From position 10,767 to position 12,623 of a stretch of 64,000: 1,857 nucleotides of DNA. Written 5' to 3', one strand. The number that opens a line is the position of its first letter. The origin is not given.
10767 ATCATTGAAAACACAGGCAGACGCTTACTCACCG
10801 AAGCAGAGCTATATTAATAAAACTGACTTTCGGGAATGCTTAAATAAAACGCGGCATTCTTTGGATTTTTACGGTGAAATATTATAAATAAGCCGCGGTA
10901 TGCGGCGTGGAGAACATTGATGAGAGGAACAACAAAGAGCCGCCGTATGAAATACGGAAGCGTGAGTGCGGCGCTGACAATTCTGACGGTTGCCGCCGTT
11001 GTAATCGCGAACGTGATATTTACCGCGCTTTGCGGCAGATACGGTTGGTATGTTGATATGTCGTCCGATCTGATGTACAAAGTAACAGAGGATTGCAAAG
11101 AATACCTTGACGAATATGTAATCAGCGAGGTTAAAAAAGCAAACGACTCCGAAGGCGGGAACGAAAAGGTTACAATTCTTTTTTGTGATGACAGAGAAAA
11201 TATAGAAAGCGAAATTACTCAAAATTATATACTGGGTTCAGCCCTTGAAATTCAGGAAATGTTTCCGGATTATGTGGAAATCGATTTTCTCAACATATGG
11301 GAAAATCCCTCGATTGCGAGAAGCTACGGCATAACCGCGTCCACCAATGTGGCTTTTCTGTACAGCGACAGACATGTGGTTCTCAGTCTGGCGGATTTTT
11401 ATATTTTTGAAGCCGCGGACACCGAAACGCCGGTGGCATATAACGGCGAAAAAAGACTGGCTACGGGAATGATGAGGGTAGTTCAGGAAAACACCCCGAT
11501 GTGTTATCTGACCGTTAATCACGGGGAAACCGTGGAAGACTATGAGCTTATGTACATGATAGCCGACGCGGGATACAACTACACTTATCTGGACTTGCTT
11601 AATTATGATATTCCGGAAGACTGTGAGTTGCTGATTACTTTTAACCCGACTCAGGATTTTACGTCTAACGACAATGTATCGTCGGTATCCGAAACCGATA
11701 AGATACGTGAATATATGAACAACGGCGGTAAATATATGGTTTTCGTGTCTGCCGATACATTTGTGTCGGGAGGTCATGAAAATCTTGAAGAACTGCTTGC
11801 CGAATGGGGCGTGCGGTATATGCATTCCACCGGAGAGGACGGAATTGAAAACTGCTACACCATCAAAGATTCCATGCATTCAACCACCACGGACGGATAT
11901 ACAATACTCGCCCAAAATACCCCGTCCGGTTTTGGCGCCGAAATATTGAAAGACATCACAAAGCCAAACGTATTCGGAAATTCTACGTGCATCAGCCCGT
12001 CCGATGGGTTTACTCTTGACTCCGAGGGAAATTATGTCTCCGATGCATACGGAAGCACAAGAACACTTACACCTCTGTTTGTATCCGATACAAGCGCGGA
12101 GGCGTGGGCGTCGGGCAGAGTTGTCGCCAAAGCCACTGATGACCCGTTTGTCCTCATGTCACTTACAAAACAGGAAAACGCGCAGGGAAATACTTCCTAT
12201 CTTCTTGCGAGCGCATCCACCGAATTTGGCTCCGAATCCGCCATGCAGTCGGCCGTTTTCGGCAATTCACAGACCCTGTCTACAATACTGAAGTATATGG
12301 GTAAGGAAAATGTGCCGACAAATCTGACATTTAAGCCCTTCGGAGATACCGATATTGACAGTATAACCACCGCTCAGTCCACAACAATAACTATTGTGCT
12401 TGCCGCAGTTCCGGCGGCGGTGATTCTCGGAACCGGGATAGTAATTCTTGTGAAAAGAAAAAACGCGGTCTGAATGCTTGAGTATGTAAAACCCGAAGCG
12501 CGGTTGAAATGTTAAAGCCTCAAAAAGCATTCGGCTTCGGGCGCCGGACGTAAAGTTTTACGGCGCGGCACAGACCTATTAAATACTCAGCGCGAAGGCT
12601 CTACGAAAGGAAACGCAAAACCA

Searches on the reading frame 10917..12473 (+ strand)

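Call 64: search_protein_families(library=pfam, proteins=[window:10917-12473:+])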
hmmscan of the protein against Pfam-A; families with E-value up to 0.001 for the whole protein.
window:10917-12473:+ (518 aa): 1 family
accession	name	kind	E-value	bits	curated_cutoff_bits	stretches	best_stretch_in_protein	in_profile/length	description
PF09822.16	ABC_transp_aux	-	1.9e-12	47.5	34.7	1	202-316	10-127/288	ABC-type uncharacterized transport system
